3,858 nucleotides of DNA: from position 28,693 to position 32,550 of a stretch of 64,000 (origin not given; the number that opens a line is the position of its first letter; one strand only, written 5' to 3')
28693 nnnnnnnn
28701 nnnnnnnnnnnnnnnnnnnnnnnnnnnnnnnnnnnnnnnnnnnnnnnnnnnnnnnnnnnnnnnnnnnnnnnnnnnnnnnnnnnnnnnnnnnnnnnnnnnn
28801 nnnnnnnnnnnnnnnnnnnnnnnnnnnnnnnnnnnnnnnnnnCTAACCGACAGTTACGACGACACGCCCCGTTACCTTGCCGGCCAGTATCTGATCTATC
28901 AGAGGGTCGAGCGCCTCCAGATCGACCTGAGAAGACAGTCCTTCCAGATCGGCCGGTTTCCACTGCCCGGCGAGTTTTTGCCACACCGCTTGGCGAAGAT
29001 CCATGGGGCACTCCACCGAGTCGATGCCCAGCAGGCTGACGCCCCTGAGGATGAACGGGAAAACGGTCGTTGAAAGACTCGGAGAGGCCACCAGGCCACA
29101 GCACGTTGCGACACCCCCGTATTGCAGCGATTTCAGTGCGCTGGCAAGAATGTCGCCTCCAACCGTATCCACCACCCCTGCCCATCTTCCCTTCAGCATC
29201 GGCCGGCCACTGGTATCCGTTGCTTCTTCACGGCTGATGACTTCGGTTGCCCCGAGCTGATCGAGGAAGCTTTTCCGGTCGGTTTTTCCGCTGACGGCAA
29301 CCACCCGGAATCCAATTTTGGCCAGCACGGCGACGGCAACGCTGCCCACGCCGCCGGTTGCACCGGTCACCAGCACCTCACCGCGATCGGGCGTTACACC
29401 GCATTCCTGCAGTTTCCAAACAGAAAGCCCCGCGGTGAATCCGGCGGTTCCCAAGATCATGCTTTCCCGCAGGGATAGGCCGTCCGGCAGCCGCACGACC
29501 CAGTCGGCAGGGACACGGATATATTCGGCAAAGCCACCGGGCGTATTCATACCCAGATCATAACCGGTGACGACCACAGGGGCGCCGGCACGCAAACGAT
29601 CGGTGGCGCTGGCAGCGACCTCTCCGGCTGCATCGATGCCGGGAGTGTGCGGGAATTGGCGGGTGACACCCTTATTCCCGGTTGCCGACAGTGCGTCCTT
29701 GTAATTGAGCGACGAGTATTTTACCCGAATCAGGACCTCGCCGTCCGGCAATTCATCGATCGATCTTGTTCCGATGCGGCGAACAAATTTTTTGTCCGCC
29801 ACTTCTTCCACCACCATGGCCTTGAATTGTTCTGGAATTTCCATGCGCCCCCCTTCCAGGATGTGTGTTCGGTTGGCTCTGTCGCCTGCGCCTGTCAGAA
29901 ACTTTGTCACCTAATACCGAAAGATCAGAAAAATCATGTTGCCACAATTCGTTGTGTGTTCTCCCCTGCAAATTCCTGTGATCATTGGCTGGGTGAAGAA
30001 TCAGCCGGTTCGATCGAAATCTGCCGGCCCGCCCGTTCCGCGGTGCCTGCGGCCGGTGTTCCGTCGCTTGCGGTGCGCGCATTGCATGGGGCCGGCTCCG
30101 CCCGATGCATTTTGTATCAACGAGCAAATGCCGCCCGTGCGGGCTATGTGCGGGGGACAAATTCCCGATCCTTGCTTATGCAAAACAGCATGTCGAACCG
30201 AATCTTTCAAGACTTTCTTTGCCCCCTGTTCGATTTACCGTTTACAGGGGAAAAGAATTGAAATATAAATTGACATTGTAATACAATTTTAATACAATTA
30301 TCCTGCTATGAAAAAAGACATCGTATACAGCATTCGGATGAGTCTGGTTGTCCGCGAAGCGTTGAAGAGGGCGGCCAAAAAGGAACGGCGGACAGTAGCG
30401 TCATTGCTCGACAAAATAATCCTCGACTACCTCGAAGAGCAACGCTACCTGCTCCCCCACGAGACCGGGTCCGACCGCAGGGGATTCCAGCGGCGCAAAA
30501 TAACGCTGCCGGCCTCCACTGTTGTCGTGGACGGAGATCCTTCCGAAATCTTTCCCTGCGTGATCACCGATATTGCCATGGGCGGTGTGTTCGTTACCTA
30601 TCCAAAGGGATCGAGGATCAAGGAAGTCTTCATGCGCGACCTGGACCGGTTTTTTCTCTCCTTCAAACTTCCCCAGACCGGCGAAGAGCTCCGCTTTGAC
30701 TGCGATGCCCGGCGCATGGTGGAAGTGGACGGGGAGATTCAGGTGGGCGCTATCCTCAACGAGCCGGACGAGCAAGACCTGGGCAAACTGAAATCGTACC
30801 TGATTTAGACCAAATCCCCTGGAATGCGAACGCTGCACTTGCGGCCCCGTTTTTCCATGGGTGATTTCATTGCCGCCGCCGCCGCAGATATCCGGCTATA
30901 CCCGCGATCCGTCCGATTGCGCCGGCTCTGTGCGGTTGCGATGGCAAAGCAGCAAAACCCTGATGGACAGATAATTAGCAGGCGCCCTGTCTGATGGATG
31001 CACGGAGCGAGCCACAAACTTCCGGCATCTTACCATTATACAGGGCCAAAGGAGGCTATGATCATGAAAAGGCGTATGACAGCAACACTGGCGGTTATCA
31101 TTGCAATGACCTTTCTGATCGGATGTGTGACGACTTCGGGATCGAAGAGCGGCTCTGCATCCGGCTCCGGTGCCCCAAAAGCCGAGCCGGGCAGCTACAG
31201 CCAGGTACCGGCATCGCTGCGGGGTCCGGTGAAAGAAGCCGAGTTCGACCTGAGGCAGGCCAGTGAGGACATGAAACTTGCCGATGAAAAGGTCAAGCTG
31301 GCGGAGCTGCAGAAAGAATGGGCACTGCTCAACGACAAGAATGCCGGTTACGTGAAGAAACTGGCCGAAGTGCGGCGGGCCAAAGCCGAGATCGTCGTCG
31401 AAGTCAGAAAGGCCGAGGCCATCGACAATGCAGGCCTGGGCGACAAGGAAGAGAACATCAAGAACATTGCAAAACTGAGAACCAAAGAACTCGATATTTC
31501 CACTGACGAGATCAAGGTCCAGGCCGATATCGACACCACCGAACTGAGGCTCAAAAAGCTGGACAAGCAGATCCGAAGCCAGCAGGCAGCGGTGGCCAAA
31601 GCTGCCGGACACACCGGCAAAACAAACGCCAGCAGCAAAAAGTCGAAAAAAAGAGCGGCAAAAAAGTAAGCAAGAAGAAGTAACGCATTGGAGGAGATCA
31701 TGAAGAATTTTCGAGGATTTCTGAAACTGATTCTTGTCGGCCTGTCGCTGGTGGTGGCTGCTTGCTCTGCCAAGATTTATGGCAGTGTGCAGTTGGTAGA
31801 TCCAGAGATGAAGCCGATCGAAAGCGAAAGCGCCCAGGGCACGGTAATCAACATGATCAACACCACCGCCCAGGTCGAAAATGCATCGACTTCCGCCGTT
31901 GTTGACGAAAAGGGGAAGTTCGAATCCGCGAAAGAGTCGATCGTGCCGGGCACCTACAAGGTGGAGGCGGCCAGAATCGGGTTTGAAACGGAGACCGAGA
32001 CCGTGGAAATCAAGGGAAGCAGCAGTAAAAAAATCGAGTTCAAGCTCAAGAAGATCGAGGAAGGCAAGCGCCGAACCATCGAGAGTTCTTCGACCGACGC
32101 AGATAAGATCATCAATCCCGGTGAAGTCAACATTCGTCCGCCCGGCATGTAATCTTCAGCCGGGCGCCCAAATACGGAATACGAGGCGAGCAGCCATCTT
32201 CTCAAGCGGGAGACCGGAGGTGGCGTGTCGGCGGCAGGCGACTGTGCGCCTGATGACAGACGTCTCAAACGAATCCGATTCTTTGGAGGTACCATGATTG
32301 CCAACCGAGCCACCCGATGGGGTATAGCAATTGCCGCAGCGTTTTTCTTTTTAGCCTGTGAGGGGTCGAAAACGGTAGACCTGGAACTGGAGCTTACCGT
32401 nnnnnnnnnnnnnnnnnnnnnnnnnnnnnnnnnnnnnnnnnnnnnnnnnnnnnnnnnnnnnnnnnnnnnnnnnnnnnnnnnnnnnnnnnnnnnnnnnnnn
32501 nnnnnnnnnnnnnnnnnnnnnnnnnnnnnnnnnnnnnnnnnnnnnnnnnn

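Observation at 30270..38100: Six-gene envelope cluster of unknown function: an RHH-PilZ regulator plus three lipoproteins, a TolB-like propeller and a TPR protein (Tol-Pal-like periplasmic module without a motor)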

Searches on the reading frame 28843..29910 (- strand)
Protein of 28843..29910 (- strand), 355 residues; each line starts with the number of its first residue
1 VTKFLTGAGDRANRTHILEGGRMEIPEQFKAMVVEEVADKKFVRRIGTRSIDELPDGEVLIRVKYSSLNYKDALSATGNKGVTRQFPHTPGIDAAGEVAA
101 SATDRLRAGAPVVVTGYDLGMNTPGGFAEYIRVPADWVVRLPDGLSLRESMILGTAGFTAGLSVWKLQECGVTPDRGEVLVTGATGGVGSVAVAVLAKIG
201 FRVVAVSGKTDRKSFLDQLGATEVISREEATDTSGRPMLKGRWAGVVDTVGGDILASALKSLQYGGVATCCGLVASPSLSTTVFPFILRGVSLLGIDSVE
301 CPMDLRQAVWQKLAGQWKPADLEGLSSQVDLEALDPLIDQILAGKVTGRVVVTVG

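Call 44: search_protein_families(library=pfam, proteins=[window:28843-29910:-], max_evalue=0.00001)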
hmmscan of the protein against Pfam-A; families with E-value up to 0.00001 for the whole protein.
window:28843-29910:- (355 aa): 2 families
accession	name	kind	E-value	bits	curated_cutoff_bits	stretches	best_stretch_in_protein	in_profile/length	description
PF00107.32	ADH_zinc_N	-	3.5e-17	63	31.8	1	187-311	1-125/129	Zinc-binding dehydrogenase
PF08240.17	ADH_N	-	1.8e-15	57.5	23.5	1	56-143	2-104/104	Alcohol dehydrogenase GroES-like domain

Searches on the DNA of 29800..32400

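Call 24: search_rna_families(source=window, start=29800, end=32400, threshold=evalue, max_evalue=10)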
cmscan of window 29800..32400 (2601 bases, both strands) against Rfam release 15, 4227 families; matches with E-value up to 10: 2.
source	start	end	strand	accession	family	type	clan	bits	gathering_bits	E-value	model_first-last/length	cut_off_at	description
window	31692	31743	+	RF01526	ceN106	Gene; snRNA; snoRNA; CD-box;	-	16.6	60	6.5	1-77/77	no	C. elegans snoRNA ceN106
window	31603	31743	+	RF02111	IS009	Gene;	-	16.1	117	0.79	1-199/199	no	IS009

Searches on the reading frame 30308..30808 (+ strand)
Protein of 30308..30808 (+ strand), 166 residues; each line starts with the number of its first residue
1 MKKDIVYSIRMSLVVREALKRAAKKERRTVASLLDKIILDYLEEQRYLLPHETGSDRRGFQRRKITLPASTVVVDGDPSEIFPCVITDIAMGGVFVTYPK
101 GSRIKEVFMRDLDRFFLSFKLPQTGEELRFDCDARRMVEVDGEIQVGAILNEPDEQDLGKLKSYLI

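Call 3: search_protein_families(library=pfam, proteins=[window:30308-30808:+], max_evalue=0.1)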
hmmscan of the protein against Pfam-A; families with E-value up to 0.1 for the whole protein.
window:30308-30808:+ (166 aa): 2 families
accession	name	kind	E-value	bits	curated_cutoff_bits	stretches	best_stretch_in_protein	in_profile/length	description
PF07238.19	PilZ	-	1.5e-06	28.9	22.5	1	56-165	1-100/102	PilZ domain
PF07878.17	RHH_5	-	0.00011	22.3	26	1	15-45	12-42/43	CopG-like RHH_1 or ribbon-helix-helix domain, RHH_5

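Call 4: search_protein_families(library=ncbifam, proteins=[window:30308-30808:+], max_evalue=0.1)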
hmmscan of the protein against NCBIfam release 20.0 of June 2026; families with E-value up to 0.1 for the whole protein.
window:30308-30808:+ (166 aa): 1 family
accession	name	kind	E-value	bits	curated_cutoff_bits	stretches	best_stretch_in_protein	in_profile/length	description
NF048017.1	antitoxin_RelB_like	equivalog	0.091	13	50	0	15-48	6-39/70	type II toxin-antitoxin system RelB family antitoxin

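Call 83: search_protein_families(library=padloc, proteins=[window:30308-30808:+], max_evalue=0.001)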
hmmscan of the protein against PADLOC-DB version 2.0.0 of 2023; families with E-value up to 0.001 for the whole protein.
window:30308-30808:+ (166 aa): 0 families

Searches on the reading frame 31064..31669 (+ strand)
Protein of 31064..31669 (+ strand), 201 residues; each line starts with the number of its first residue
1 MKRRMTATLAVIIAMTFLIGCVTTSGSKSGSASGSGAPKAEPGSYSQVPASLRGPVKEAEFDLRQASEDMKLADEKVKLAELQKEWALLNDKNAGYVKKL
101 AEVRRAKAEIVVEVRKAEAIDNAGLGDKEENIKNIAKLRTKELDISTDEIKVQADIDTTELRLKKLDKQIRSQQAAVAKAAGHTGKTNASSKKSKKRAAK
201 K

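Call 3: search_protein_families(library=pfam, proteins=[window:31064-31669:+], max_evalue=0.1)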
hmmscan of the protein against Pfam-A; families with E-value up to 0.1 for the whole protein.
window:31064-31669:+ (201 aa): 0 families

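Call 4: search_protein_families(library=ncbifam, proteins=[window:31064-31669:+], max_evalue=0.1)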
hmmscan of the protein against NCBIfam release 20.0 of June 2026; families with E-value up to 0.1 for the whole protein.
window:31064-31669:+ (201 aa): 1 family
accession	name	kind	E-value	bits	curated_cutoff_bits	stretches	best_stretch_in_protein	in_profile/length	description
NF049873.2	cytotoxin_MakE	exception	0.03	13.3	360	1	139-182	148-191/352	alpha-pore-forming cytotoxin subunit MakE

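Call 83: search_protein_families(library=padloc, proteins=[window:31064-31669:+], max_evalue=0.001)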
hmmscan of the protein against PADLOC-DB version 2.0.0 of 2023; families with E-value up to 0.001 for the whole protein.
window:31064-31669:+ (201 aa): 0 families

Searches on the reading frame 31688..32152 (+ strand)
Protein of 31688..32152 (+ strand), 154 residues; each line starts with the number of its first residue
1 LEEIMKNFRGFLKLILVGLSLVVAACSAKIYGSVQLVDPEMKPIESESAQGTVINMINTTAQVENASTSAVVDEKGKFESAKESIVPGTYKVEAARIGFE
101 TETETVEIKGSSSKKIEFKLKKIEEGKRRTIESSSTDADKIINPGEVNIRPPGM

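Call 3: search_protein_families(library=pfam, proteins=[window:31688-32152:+], max_evalue=0.1)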
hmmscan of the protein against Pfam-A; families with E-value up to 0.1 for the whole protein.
window:31688-32152:+ (154 aa): 5 families
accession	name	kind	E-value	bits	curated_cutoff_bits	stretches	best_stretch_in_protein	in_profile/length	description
PF13620.12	CarboxypepD_reg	-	2e-06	28.5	32.3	1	50-120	10-81/82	Carboxypeptidase regulatory-like domain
PF13715.12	CarbopepD_reg_2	-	3.2e-05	24.3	32.2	1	58-122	16-78/88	CarboxypepD_reg-like domain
PF09430.16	EMC7_beta-sandw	-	0.042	14.5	26.6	1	56-137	7-87/122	ER membrane protein complex subunit 7, beta-sandwich domain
PF06030.18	WxLIP_PGBD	-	0.053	14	27.3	1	40-122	22-104/121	WxL Interacting Protein, peptidoglycan binding domain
PF14686.12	fn3_3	-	0.062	13.5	24.4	1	69-113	28-72/75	Polysaccharide lyase family 4, domain II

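Call 4: search_protein_families(library=ncbifam, proteins=[window:31688-32152:+], max_evalue=0.1)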
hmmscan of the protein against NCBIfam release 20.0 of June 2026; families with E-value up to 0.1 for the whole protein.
window:31688-32152:+ (154 aa): 2 families
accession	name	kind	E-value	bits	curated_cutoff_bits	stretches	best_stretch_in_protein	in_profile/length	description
NF033194.1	lipo_EMYY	hypoth_equivalog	0.0037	16.6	100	1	12-128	5-127/292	EMYY motif lipoprotein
TIGR02962.1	hdxy_isourate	equivalog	0.02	15.3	87.45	0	109-139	13-43/113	hydroxyisourate hydrolase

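Call 83: search_protein_families(library=padloc, proteins=[window:31688-32152:+], max_evalue=0.001)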
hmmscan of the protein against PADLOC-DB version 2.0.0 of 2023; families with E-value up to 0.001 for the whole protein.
window:31688-32152:+ (154 aa): 0 families
